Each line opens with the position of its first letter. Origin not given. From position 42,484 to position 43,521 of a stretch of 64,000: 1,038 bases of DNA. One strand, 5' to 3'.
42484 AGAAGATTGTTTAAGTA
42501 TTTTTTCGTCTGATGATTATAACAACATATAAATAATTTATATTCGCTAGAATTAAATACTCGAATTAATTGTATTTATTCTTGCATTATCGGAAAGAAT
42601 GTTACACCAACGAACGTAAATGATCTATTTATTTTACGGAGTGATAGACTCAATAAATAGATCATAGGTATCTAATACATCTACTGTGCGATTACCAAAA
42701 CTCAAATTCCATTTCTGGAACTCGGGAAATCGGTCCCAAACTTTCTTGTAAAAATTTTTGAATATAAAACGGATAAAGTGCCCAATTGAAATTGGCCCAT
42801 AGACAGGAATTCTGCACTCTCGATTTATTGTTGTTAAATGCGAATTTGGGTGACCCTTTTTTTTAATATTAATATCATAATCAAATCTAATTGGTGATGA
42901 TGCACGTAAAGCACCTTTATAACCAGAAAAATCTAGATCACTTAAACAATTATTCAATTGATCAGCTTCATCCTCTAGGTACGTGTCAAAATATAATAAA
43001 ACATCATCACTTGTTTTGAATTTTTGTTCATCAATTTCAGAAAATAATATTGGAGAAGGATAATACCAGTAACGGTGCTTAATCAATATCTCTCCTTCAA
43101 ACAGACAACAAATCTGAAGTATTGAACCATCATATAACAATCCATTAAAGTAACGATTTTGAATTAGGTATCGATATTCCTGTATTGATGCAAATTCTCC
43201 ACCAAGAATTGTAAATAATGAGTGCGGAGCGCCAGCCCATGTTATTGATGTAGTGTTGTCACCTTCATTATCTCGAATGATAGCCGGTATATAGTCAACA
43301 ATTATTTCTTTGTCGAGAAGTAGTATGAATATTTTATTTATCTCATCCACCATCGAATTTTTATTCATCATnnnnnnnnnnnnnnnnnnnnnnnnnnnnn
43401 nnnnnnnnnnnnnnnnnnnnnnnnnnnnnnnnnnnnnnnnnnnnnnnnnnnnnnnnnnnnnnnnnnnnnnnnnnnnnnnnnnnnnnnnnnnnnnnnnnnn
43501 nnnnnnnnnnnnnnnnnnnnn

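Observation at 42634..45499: Translationally coupled NERD-like/SF1-helicase gene plus a 245-aa partner: candidate two-gene anti-phage system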

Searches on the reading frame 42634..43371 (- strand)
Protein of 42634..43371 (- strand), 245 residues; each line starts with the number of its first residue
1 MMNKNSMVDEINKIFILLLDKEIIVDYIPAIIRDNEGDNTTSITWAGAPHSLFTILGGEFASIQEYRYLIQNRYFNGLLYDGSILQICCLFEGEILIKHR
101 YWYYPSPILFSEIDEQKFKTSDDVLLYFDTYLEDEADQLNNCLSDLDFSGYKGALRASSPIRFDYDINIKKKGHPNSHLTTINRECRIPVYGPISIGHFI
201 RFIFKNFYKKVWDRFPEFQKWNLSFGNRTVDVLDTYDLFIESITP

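Call 3: search_protein_families(library=pfam, proteins=[window:42634-43371:-], max_evalue=0.1)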
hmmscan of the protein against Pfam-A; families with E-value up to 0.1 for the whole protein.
window:42634-43371:- (245 aa): 2 families
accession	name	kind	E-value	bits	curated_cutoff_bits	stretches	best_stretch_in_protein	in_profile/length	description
PF10053.14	DUF2290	-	2.2e-33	115.8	25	1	36-218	12-178/204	Uncharacterized conserved protein (DUF2290)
PF06087.18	Tyr-DNA_phospho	-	0.09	12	22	0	115-175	156-213/445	Tyrosyl-DNA phosphodiesterase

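Call 4: search_protein_families(library=padloc, proteins=[window:42634-43371:-], max_evalue=0.1)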
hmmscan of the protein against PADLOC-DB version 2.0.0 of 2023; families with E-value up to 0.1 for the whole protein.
window:42634-43371:- (245 aa): 2 families
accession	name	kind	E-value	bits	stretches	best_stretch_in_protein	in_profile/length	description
PDLC02998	DUF2290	-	1.4e-33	114.2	1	36-220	12-173/195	-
PDLC02999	DUF2290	-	2.7e-23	80.6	2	159-218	133-196/222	-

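Call 5: search_protein_families(library=ncbifam, proteins=[window:42634-43371:-], max_evalue=0.1)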
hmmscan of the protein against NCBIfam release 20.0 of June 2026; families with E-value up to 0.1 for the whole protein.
window:42634-43371:- (245 aa): 0 families

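Call 17: search_solved_structures(query=window:42634-43371:-, max_evalue=10)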
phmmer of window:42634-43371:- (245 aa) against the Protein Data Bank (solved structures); distinct sequences matched with E-value up to 10: 20.
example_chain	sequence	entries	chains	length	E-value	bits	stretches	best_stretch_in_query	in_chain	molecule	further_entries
8znz_A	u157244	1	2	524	0.4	13.6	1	161-237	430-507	5'-nucleotidase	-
6hxw_A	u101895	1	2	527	0.41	13.6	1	161-237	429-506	5'-nucleotidase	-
9v6d_A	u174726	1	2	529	0.41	13.6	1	161-237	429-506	5'-nucleotidase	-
6vc9_A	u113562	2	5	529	0.41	13.6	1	161-237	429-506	5'-nucleotidase, ecto (CD73), isoform CRA_a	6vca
4h1s_A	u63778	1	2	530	0.41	13.6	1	161-237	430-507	5'-nucleotidase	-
7jv9_A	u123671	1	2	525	0.41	13.6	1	161-237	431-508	5'-nucleotidase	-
7jv8_A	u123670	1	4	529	0.42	13.6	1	161-237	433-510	5'-nucleotidase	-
6s7f_A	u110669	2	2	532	0.42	13.6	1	161-237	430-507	5'-nucleotidase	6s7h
4h2i_A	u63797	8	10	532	0.42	13.6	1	161-237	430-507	5'-nucleotidase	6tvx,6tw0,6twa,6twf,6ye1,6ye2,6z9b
9p1m_A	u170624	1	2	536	0.42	13.6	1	161-237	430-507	5'-nucleotidase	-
9r0d_A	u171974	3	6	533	0.42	13.6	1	161-237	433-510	5'-nucleotidase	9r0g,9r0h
6xue_A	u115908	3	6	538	0.43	13.6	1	161-237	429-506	5'-nucleotidase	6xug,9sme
7qgo_A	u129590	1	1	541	0.43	13.5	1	161-237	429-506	5'-nucleotidase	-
9hd5_A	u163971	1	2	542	0.44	13.5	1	161-237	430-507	5'-nucleotidase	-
9hjg_A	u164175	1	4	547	0.44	13.5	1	161-237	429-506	5'-nucleotidase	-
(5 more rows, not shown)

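Call 18: find_homologous_proteins(query=window:42634-43371:-, max_evalue=0.001)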
Query window:42634-43371:- (245 aa): 112 proteins with E <= 0.001 among 321 candidates.
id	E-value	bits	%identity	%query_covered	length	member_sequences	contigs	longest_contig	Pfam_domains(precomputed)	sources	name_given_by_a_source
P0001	1.1e-164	564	100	100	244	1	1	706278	PF10053.15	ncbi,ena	-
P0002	1.7e-88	315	55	98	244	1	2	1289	PF10053.15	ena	-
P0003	2.2e-67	246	46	99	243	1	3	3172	PF10053.15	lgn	-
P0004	2.9e-53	199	41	99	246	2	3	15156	PF10053.15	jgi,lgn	-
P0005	3.3e-37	147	33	99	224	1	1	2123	PF10053.15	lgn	-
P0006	2.1e-30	124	34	93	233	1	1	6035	PF10053.15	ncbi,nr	ncbi:MAG: DUF2290 domain-containing protein [Symploca sp. SIO3E6]|nr:DUF2290 domain-containing prote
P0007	2.4e-25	108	33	89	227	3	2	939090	PF10053.15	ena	-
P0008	8.1e-21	93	35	89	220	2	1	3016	PF10053.15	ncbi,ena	-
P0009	1.4e-20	92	33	87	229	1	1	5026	PF10053.15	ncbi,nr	ncbi:MAG: DUF2290 domain-containing protein [Desulfobacteraceae bacterium]|nr:DUF2290 domain-contain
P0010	3.5e-19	88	31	83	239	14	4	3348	PF10053.15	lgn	-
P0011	2.9e-18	85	29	95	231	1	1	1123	PF10053.15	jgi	-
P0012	2.4e-17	82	31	83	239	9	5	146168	PF10053.15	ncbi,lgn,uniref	ncbi:DUF2290 domain-containing protein [Acinetobacter geminorum]|uniref:DUF2290 domain-containing pr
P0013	3.4e-16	78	32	70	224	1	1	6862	PF10053.15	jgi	jgi:hypothetical protein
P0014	4.3e-16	78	34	89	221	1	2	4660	PF10053.15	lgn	-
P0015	5.4e-16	77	31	83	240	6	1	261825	PF10053.15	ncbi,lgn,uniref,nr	ncbi:DUF2290 domain-containing protein [Acinetobacter sp. NIPH 2699]|uniref:DUF2290 domain-containin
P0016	2.5e-15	75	30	87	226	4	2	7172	PF10053.15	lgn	-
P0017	1.2e-14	73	31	89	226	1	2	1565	PF10053.15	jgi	-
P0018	2.2e-14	72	33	71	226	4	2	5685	PF10053.15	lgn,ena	-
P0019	2.5e-14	72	31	89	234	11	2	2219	PF10053.15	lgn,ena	-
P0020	3.2e-14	71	32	88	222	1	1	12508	PF10053.15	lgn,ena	-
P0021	3.4e-14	71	30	100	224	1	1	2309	PF10053.15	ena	-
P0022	4.3e-14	71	32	89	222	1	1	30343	PF10053.15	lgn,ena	-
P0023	5.4e-14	71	30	100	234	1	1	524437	PF10053.15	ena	-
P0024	8.6e-14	70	34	68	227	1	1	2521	PF10053.15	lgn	-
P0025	1.1e-13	70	28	94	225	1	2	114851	PF10053.15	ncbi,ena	-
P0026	2.0e-13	69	32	77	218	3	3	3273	PF10053.15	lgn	-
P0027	2.4e-13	69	35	73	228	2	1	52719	PF10053.15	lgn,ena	-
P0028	2.4e-13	69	33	71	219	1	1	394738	PF10053.15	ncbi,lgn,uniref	ncbi:DUF2290 domain-containing protein [Tumidithrix helvetica PCC 7403]|uniref:DUF2290 domain-contai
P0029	2.7e-13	68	32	88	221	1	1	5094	PF10053.15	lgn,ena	-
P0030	3.5e-13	68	35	71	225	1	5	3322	PF10053.15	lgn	-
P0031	6.2e-13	67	28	94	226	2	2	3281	PF10053.15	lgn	-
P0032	7.9e-13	67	33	75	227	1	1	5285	PF10053.15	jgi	-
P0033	1.1e-12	66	30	100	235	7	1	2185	PF10053.15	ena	-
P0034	1.2e-12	66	29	100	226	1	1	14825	PF10053.15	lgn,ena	-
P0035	1.4e-12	66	30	77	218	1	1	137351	PF10053.15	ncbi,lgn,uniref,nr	ncbi:DUF2290 domain-containing protein [Psychrobacter frigidicola]|uniref:DUF2290 domain-containing 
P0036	1.6e-12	66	30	86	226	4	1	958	PF10053.15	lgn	-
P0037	2.4e-12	65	29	83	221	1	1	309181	PF10053.15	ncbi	-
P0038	2.6e-12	65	31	87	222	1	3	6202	PF10053.15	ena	-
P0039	3.0e-12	65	29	84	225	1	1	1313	PF10053.15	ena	-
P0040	4.4e-12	64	32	78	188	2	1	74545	PF10053.15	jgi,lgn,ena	-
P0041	4.7e-12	64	30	100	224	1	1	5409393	PF10053.15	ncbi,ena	-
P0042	8.2e-12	64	29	100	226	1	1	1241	PF10053.15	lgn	-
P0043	8.6e-12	63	32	64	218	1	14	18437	PF10053.15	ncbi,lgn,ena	-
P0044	1.1e-11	63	34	73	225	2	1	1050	PF10053.15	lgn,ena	-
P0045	1.1e-11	63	32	64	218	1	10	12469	PF10053.15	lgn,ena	-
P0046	1.4e-11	63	28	100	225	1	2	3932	PF10053.15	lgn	-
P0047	1.5e-11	63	31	76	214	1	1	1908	PF10053.15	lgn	-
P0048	1.7e-11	62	29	87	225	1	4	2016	PF10053.15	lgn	-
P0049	1.9e-11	62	31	61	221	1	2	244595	PF10053.15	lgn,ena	-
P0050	2.0e-11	62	28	88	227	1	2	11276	PF10053.15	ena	-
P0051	2.2e-11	62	31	64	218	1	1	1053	PF10053.15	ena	-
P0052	2.8e-11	62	35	62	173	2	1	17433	PF10053.15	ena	-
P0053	2.9e-11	62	33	73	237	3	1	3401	PF10053.15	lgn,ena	-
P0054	3.8e-11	61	31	73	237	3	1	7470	PF10053.15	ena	-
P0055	4.1e-11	61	30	89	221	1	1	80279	PF10053.15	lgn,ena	-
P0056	4.1e-11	61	30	89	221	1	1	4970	PF10053.15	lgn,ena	-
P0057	4.3e-11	61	34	60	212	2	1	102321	PF10053.15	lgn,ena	-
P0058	4.3e-11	61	31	64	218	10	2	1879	PF10053.15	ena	-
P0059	8.3e-11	60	29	82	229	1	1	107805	PF10053.15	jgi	jgi:hypothetical protein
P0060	8.4e-11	60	28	100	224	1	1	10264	PF10053.15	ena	-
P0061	9.1e-11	60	32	81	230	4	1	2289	PF10053.15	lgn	-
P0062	9.9e-11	60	31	88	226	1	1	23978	PF10053.15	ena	-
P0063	1.1e-10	60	30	84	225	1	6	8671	PF10053.15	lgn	-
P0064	1.9e-10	59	28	88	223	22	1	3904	PF10053.15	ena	-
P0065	3.5e-10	58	34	62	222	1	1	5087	PF10053.15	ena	-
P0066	5.0e-10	58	29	100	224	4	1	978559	PF10053.15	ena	-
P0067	5.1e-10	58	27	94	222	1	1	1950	PF10053.15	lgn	-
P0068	5.6e-10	58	29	84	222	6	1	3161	PF10053.15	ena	-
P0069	6.3e-10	57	26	89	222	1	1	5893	PF10053.15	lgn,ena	-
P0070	6.8e-10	57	27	92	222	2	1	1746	PF10053.15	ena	-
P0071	9.9e-10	57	27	88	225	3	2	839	PF10053.15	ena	-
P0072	1.1e-9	57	34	61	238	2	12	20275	PF10053.15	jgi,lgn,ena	-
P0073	1.1e-9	57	28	87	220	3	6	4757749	PF10053.15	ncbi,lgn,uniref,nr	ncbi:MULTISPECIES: DUF2290 domain-containing protein [Xanthomonas]|uniref:DUF2290 domain-containing 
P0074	1.5e-9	56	33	61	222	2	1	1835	PF10053.15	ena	-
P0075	1.6e-9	56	30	76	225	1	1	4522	PF10053.15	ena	-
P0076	2.7e-9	55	34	61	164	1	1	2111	PF10053.15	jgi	-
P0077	2.8e-9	55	32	73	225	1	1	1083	PF10053.15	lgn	-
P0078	2.8e-9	55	35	58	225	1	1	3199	PF10053.15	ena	-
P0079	3.0e-9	55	30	73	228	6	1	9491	PF10053.15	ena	-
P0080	3.6e-9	55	28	84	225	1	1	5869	PF10053.15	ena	-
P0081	3.7e-9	55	37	58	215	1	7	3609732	PF10053.15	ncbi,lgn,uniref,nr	ncbi:hypothetical protein PS1M3_11360 [Pseudoalteromonas sp. PS1M3]|uniref:DUF2290 domain-containing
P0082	4.3e-9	55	31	61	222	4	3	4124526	PF10053.15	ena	-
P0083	4.6e-9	54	30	82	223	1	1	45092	PF10053.15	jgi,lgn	-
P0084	4.6e-9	54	31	74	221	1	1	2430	PF10053.15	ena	-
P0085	7.7e-9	54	29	100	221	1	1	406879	PF10053.15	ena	-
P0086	8.3e-9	54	31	62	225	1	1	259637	PF10053.15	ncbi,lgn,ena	-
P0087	8.5e-9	54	29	76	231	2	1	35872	PF10053.15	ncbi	ncbi:MAG: DUF2290 domain-containing protein [Lactobacillaceae bacterium]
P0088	1.1e-8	53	33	58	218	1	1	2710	PF10053.15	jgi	jgi:hypothetical protein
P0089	1.8e-8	53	31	61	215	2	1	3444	PF10053.15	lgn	-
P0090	1.9e-8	53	29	75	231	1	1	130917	PF10053.15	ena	-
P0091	1.9e-8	53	32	61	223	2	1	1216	PF10053.15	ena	-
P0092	2.0e-8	52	32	66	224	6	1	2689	PF10053.15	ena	-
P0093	2.2e-8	52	26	92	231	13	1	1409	PF10053.15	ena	-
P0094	2.9e-8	52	33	61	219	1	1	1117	PF10053.15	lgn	-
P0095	6.4e-8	51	28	89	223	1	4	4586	PF10053.15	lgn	-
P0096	1.2e-7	50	32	61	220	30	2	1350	PF10053.15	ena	-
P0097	1.8e-7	49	37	58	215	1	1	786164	PF10053.15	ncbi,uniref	ncbi:DUF2290 domain-containing protein [Pseudoalteromonas xiamenensis]|uniref:DUF2290 domain-contain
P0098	1.9e-7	49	30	73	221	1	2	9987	PF10053.15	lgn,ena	-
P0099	2.6e-7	49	33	61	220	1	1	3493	PF10053.15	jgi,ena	jgi:hypothetical protein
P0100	3.5e-7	48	27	84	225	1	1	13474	PF10053.15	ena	-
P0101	4.9e-7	48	28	61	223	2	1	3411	PF10053.15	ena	-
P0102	7.9e-7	47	28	89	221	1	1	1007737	PF10053.15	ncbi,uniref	ncbi:DUF2290 domain-containing protein [Peribacillus sp. YIM B13477]|uniref:DUF2290 domain-containin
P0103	1.5e-6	46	30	59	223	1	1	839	PF10053.15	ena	-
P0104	1.4e-5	43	30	60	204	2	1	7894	PF10053.15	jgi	jgi:hypothetical protein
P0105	1.4e-5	43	30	56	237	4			PF10053.15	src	-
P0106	1.9e-5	43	30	62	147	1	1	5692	PF10053.15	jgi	jgi:hypothetical protein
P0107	2.2e-5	42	30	62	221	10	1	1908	PF10053.15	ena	-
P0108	2.2e-5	42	32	61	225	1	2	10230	PF10053.15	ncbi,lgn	-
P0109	2.2e-5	42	31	58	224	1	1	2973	PF10053.15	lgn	-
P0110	2.6e-5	42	35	55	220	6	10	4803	PF10053.15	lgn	-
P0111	6.9e-5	41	27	89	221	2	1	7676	PF10053.15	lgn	-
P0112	1.2e-4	40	31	71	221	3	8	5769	PF10053.15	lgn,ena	-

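Call 19: find_encoding_contigs(protein=P0001, flank=10000, max_places=3)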
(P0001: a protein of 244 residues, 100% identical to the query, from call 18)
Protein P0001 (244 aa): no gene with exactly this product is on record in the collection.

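Call 32: predict_structure(alignment_id=A1)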
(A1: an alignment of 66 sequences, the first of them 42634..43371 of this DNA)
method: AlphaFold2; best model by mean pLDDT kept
length: 245 residues; sequences in the alignment: 66
mean_pLDDT: 90.3   pTM: 0.88
mean pLDDT of the five models: 90.3, 88.8, 88.2, 86.2, 85.2
residues with pLDDT >= 90: 185; 70-90: 47; 50-70: 12; < 50: 1
segments of 3 or more residues with pLDDT < 50: none
pLDDT, mean of each block of 10 residues (from residue 1): 91 97 96 92 92 66 90 96 96 95 92 75 94 93 92 85 92 87 85 95 96 96 91 91 71
secondary structure, 60 per line:
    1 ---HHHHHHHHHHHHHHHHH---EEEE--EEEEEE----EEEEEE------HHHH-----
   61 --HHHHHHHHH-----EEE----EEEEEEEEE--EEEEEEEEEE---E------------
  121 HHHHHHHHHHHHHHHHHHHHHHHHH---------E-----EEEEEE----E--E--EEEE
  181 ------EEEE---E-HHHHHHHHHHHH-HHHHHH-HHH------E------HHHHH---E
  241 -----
elements in order: H4-20 E24-27 E30-35 E40-45 H52-55 H63-71 E77-79 E84-92 E95-104 H121-145 E161-166 E177-180 E187-190 H196-207 H209-214 H232-236

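Call 35: fold_search(model_id=the predicted structure, library=pdb)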
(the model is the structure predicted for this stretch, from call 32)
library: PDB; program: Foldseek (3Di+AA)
matches with E <= 10: 191; with E <= 0.001: 0
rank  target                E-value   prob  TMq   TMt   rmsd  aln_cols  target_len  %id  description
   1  8wj5                  4.1e-01  0.25  0.13  0.23   6.8        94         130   18  Double-wing domain of E. coli YdcD (released 2024-10-02)
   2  4mvb_A                9.5e-01  0.03  0.13  0.16  15.3       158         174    9  42F3 pCPB7/H-2Ld Complex (released 2015-08-19)
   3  9hy4_C                9.5e-01  0.02  0.12  0.13  15.1       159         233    8  Solubly expressed miniaturized SMART H2-Db (released 2025-12-31)
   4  4n0c_A                1.0e+00  0.04  0.14  0.18  16.5       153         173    8  42F3 TCR pCPE3/H-2Ld complex (released 2015-08-19)
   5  7lbm_r                1.0e+00  0.02  0.15  0.06  18.1       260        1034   13  Structure of the human Mediator-bound transcription pre-initiation complex (released 2021-03-24)
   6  5knm_A                1.5e+00  0.03  0.12  0.11  16.0       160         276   12  Human leukocyte antigen F (HLA-F) presents peptides and regulates immunity through interactions with NK-cell receptors (released 2017-06-14)
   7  2ooi_B                1.5e+00  0.02  0.11  0.15  18.4       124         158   11  The crystal structure of gene product SA0254 from Staphylocococcus aureus subsp. aureus N315 (released 2007-02-27)
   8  3omg_A                1.6e+00  0.01  0.10  0.11  21.3       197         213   11  Structure of human SND1 extended tudor domain in complex with the symmetrically dimethylated arginine PIWIL1 peptide R (released 2010-09-08)
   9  3pej_A                1.8e+00  0.04  0.15  0.14  15.4       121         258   16  Crystal Structure of the N-terminal domain of an HSP90 from Plasmodium Falciparum, PFL1070c in the presence of Macbeci (released 2010-11-17)
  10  8bv8_B                1.9e+00  0.04  0.12  0.14  12.3       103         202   17  Crystal structure of the phage Mu protein Mom inactive mutant S124A (released 2023-12-20)
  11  2ooi_A                1.9e+00  0.02  0.10  0.15  20.4       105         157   10  The crystal structure of gene product SA0254 from Staphylocococcus aureus subsp. aureus N315 (released 2007-02-27)
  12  8t08_Q                1.9e+00  0.01  0.11  0.11  17.8       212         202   13  Preholo-Proteasome from Pre1-1 Pre4-1 Double Mutant (released 2023-09-06)
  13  5hph_B                2.1e+00  0.04  0.15  0.08  13.3       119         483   11  Structure of TRAP1 fragment (released 2016-08-10)
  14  4ww2_C                2.2e+00  0.04  0.12  0.11  14.8       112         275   11  Crystal structure of human TCR Alpha Chain-TRAV21-TRAJ8, Beta Chain-TRBV7-8, Antigen-presenting glycoprotein CD1d, and (released 2016-02-03)
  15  3f8m_A                2.2e+00  0.01  0.10  0.10  21.4       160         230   11  Crystal Structure of PhnF from Mycobacterium smegmatis (released 2009-11-17)
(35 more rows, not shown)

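Call 38: search_solved_structures(query=A1, max_evalue=10)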
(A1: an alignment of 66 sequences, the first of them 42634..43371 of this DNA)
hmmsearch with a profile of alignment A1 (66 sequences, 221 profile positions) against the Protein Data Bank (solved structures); distinct sequences matched with E-value up to 10: 0.

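Call 62: search_protein_families(library=pfam, alignment_id=A1, max_evalue=10)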
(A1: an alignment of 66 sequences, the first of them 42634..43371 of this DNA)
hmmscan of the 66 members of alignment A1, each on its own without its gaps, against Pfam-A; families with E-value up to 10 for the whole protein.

A. member 1, window:42634-43371:- (245 aa): 2 families
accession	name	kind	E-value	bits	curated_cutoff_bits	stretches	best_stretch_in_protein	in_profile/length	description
PF10053.14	DUF2290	-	2.2e-33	115.8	25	1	36-218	12-178/204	Uncharacterized conserved protein (DUF2290)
PF06087.18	Tyr-DNA_phospho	-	0.09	12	22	1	115-175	156-213/445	Tyrosyl-DNA phosphodiesterase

B. families by the number of members that match (of 66 scanned): 20 families
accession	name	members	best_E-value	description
PF10053.14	DUF2290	66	2.9e-63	Uncharacterized conserved protein (DUF2290)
PF06990.17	Gal-3-0_sulfotr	6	0.048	Galactose-3-O-sulfotransferase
PF01195.25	Pept_tRNA_hydro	3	0.13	Peptidyl-tRNA hydrolase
PF14178.11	YppF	1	0.034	YppF-like protein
PF01664.22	Reo_sigma1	1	0.042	Reovirus viral attachment protein sigma 1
PF17976.7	zf-RING_12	1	0.047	RING/Ubox like zinc-binding domain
PF00778.23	DIX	1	0.058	DIX domain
PF01837.22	HcyBio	1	0.084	Homocysteine biosynthesis enzyme, sulfur-incorporation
PF06087.18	Tyr-DNA_phospho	1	0.09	Tyrosyl-DNA phosphodiesterase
PF25043.1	DUF7788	1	0.13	Domain of unknown function (DUF7788)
PF22710.1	SNaCT1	1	0.13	Short NACHT-associated C-Terminal domain, family 1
PF05554.16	Novirhabdo_Nv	1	0.14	Viral hemorrhagic septicemia virus non-virion protein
PF23476.1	DUF7132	1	0.15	Family of unknown function (DUF7132)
PF04212.24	MIT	1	0.15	MIT (microtubule interacting and transport) domain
PF08513.17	LisH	1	0.16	LisH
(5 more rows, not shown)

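Call 65: fold_search(model_id=the predicted structure, library=viral)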
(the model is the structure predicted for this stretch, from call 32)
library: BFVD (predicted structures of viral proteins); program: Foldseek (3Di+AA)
matches with E <= 10: 259; with E <= 0.001: 0
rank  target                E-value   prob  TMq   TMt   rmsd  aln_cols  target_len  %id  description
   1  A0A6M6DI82            2.1e-01  0.15  0.23  0.23  10.7       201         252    9  (no name in the UniProt tables at hand)
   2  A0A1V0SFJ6            2.5e-01  0.04  0.16  0.09  21.6       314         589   10  Uncharacterized protein [Hokovirus HKV1]
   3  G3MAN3                4.3e-01  0.28  0.18  0.26   6.6       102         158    7  Gp492 [Bacillus phage G]
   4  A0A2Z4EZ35            5.2e-01  0.03  0.12  0.09  21.9       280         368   10  (no name in the UniProt tables at hand)
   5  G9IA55                5.8e-01  0.08  0.21  0.14  11.8       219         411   10  (no name in the UniProt tables at hand)
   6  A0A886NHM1            7.0e-01  0.11  0.18  0.27  12.8       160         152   10  (no name in the UniProt tables at hand)
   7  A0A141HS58            7.4e-01  0.08  0.20  0.25  15.6       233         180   10  (no name in the UniProt tables at hand)
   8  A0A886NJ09            8.3e-01  0.03  0.16  0.21  19.9       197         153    8  (no name in the UniProt tables at hand)
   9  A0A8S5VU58            8.8e-01  0.06  0.15  0.31  16.6       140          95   11  Uncharacterized protein [Ackermannviridae sp.]
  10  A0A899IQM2            1.1e+00  0.07  0.12  0.30  13.2       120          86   18  (no name in the UniProt tables at hand)
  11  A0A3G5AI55            1.1e+00  0.06  0.11  0.06  14.7        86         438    8  Uncharacterized protein [Sylvanvirus sp.]
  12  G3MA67                1.2e+00  0.05  0.15  0.24  13.9       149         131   11  Gp326 [Bacillus phage G]
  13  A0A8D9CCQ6            1.3e+00  0.01  0.12  0.13  17.8       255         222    9  Uncharacterized protein [uncultured marine phage]
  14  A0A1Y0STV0            1.3e+00  0.02  0.11  0.11  19.9       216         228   11  Uncharacterized protein [Pseudomonas phage Phabio]
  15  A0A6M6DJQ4            1.4e+00  0.06  0.14  0.33  10.5        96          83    7  (no name in the UniProt tables at hand)
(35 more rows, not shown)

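Call 92: search_protein_representatives(alignment_id=A1)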
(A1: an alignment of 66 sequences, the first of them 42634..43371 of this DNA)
Query: 66 sequences, 221 profile positions. Proteins with E-value up to 0.001 (for the whole library): 1951; up to 1e-10: 1380; up to 1e-30: 539. The best 150 are listed.
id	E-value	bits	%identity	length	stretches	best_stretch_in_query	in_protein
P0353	4.0e-85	301.2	-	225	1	1-220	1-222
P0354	5.0e-79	281.3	-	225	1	1-220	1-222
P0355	2.2e-78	279.2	-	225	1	5-219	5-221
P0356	2.4e-78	279.0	-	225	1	1-219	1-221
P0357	4.0e-76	271.8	-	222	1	1-219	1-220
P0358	3.1e-74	265.6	-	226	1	2-219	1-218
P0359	3.4e-74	265.5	-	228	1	3-220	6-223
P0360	4.6e-74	265.0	-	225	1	1-218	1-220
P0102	1.7e-73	263.2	-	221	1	2-219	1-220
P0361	4.0e-72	258.7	-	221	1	1-219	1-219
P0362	5.6e-72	258.2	-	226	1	2-219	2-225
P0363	1.1e-71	257.2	-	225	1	1-219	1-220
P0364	1.1e-71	257.2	-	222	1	2-219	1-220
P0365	4.2e-69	248.8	-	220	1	1-218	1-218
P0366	1.4e-68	247.1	-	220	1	2-220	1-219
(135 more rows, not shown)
